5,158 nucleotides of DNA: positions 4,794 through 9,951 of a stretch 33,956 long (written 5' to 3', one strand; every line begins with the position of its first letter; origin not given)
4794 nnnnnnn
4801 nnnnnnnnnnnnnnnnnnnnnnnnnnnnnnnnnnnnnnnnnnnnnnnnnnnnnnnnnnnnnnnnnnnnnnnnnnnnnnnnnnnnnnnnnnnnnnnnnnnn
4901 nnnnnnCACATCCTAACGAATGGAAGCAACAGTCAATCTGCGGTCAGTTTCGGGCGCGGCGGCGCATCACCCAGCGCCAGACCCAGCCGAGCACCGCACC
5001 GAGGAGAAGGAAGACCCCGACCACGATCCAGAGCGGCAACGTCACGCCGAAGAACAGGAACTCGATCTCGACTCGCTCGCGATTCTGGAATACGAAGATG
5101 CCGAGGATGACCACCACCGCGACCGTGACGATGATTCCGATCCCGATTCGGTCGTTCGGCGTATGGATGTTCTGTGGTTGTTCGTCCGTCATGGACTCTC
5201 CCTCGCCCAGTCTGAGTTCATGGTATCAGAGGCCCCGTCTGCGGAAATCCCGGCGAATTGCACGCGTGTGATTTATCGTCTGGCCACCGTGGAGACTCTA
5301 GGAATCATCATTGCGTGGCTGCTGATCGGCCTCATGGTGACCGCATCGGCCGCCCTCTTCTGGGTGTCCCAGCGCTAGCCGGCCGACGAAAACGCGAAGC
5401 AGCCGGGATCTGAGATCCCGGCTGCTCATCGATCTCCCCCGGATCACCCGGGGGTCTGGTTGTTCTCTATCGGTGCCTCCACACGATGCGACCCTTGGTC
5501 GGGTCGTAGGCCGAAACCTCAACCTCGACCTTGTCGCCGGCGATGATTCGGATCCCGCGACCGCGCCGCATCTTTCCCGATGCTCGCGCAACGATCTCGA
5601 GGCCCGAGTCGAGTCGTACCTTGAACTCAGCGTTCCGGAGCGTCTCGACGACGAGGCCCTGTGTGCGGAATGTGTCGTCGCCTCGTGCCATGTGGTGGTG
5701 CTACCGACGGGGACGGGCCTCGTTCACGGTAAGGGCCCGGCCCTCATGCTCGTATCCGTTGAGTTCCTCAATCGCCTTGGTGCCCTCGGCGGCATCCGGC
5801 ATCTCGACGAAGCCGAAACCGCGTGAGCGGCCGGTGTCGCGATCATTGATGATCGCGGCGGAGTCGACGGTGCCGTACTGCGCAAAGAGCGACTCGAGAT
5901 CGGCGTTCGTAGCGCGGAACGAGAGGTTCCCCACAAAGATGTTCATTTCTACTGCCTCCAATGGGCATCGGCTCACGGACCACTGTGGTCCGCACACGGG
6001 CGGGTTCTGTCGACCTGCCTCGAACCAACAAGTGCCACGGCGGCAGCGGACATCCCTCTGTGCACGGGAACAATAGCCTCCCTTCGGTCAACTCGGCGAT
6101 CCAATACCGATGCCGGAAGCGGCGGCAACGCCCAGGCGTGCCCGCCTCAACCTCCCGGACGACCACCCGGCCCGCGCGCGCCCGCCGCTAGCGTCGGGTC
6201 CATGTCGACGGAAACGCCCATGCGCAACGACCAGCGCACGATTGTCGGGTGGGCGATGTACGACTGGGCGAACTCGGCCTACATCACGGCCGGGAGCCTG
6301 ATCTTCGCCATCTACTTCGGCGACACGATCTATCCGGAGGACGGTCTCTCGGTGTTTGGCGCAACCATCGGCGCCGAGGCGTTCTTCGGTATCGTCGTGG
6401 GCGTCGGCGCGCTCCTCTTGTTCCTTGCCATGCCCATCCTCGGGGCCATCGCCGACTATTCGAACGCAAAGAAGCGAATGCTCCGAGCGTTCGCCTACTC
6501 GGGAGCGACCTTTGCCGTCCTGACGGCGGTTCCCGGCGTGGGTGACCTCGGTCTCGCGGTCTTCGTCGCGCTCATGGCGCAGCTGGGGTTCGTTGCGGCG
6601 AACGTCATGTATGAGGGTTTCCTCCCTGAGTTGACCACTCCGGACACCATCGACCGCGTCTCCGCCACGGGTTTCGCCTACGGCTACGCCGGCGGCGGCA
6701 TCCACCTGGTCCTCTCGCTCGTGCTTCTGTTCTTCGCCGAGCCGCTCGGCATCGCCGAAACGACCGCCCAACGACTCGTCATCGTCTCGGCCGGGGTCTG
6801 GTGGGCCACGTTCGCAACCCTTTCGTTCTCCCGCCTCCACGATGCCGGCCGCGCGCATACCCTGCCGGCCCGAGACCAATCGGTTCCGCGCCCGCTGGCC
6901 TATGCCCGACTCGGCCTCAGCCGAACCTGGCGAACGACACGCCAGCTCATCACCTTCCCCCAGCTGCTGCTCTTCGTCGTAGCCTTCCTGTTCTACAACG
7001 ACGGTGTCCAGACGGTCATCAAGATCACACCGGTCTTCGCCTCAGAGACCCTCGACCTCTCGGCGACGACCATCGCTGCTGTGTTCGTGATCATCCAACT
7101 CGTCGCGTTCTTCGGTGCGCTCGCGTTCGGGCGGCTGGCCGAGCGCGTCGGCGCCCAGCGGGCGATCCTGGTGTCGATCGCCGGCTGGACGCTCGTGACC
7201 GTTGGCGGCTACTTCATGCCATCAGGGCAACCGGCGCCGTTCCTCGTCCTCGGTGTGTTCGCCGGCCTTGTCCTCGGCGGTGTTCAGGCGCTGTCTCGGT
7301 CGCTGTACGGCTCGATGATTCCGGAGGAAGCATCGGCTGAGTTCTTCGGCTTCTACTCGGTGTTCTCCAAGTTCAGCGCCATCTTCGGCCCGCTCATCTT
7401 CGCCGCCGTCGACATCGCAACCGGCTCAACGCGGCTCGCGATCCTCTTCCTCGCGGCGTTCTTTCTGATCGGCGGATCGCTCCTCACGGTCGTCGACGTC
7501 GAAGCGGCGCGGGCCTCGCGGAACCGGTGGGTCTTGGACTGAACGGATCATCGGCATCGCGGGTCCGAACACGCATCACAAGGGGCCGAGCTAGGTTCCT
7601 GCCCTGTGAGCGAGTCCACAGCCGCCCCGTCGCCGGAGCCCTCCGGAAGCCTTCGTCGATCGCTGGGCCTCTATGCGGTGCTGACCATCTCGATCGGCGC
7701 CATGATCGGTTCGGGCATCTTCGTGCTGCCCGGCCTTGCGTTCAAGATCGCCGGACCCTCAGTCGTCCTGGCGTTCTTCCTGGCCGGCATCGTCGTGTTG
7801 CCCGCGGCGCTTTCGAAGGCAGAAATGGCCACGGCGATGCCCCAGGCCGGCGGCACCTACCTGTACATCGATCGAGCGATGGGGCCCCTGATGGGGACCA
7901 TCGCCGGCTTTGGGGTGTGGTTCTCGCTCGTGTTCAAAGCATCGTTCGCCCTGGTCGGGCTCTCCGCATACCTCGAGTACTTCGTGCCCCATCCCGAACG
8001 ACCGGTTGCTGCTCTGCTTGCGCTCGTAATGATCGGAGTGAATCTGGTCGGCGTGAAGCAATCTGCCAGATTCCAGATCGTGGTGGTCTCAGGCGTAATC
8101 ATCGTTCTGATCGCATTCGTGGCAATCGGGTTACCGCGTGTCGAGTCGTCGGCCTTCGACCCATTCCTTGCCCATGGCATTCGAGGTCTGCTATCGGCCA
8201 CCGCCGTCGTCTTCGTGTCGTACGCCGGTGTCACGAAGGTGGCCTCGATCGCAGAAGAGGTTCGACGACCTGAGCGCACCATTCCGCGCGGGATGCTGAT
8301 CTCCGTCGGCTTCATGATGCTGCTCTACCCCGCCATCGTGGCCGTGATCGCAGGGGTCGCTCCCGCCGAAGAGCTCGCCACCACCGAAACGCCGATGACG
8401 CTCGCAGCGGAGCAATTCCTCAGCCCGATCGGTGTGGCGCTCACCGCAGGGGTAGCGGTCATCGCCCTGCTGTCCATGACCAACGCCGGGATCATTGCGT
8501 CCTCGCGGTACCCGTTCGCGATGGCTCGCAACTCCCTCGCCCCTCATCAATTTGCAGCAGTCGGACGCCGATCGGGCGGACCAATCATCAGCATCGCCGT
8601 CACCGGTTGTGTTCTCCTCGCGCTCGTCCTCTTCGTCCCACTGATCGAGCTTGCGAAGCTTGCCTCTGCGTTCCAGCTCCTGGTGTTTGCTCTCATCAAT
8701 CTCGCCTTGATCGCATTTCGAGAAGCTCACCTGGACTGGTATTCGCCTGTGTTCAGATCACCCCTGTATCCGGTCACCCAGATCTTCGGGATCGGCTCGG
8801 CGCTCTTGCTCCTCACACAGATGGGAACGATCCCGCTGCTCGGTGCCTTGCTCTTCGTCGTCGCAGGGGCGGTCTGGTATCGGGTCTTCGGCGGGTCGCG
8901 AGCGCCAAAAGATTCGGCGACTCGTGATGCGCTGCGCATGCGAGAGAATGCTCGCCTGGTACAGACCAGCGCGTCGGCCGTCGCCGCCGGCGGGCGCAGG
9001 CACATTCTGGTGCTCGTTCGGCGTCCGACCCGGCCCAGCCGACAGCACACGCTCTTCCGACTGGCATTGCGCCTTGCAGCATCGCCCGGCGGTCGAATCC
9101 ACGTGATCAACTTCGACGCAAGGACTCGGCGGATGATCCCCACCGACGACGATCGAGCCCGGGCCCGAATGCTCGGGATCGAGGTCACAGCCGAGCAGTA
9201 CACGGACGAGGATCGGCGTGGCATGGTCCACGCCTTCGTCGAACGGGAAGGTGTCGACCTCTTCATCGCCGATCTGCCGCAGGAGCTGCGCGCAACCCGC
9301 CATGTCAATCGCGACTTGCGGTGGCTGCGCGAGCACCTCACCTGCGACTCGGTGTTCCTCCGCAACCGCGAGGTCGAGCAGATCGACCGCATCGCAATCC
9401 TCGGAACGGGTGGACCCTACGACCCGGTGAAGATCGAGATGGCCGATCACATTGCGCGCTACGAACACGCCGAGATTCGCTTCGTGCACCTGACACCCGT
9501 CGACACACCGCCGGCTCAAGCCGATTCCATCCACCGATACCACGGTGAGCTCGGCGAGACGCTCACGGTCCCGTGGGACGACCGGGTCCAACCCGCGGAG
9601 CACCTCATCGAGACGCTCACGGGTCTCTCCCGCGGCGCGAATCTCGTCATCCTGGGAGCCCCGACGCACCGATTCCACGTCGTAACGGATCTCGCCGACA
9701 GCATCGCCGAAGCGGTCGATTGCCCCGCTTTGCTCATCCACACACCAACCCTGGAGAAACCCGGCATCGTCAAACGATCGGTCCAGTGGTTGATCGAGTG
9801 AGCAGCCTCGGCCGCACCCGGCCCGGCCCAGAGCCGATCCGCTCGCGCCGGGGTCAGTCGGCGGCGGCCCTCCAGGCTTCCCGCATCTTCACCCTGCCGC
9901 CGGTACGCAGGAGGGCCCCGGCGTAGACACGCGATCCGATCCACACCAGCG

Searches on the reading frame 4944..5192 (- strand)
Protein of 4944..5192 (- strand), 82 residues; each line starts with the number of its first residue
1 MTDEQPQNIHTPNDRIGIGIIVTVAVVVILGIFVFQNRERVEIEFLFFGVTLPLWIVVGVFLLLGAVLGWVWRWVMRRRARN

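Call 41: search_protein_families(library=pfam, proteins=[window:4944-5192:-], max_evalue=0.0001)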
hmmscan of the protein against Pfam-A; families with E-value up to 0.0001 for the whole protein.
window:4944-5192:- (82 aa): 1 family
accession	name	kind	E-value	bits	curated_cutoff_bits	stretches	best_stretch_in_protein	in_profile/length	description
PF06305.16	LapA_dom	-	4.8e-10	39.6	28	1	36-80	1-45/64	Lipopolysaccharide assembly protein A domain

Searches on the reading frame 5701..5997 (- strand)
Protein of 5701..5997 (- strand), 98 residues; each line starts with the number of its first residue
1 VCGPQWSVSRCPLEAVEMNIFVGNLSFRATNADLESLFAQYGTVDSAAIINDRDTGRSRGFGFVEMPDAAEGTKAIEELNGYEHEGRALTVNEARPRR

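Call 15: search_protein_families(library=pfam, proteins=[window:5701-5997:-], max_evalue=0.001)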
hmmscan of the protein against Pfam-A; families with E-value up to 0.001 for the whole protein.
window:5701-5997:- (98 aa): 1 family
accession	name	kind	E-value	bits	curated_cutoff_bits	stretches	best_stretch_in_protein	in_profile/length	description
PF00076.28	RRM_1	-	4.6e-21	74.9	20.7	1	20-89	1-69/70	RNA recognition motif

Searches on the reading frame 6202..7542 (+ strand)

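Call 15: search_protein_families(library=pfam, proteins=[window:6202-7542:+], max_evalue=0.001)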
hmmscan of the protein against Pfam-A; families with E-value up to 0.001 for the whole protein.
window:6202-7542:+ (446 aa): 5 families
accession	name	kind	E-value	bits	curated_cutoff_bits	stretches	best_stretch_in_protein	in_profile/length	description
PF11700.14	ATG22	-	2.9e-69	234.5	24.1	1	10-438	2-479/482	Vacuole effluxer Atg22 like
PF07690.21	MFS_1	-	8.9e-17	61.5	33.4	1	259-433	4-176/347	Major Facilitator Superfamily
PF13347.12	MFS_2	-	9.5e-08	31.4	27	1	61-402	34-379/427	MFS/sugar transport protein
PF01306.25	LacY_symp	-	5.3e-05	22.6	24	1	256-361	10-112/413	LacY proton/sugar symporter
PF12832.13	MFS_1_like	-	9.4e-05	22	25.2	1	63-389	37-346/373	MFS_1 like family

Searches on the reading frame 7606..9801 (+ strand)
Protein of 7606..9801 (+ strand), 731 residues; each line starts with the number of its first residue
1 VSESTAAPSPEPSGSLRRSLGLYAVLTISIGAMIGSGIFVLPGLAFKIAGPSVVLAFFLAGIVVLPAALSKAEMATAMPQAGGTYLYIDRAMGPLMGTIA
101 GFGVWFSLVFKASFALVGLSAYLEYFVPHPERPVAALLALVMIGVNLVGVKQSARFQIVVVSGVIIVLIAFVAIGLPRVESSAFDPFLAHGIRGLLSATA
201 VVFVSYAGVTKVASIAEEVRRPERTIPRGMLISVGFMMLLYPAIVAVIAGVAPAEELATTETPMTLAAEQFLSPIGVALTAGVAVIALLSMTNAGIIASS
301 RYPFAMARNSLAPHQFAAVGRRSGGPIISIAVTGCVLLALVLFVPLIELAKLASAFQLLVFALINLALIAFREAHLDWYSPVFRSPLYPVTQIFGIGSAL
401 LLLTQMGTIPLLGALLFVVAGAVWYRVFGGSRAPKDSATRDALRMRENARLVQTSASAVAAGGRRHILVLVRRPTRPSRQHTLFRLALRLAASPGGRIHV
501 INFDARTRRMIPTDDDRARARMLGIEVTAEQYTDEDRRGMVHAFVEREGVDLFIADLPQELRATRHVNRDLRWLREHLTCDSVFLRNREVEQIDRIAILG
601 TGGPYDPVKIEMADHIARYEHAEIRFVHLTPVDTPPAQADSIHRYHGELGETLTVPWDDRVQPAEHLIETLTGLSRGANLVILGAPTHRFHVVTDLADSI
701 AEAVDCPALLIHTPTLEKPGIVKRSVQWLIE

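Call 15: search_protein_families(library=pfam, proteins=[window:7606-9801:+], max_evalue=0.001)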
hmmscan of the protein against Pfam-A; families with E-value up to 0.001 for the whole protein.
window:7606-9801:+ (731 aa): 3 families
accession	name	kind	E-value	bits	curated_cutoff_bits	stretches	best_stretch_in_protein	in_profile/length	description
PF00324.27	AA_permease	-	9.7e-47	160.1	24.6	1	25-410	2-424/470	Amino acid permease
PF13520.12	AA_permease_2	-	2.9e-43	148.8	27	1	20-403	1-401/427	Amino acid permease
PF03845.19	Spore_permease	-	1.1e-07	31.5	23.4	1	25-263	7-245/321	Spore germination protein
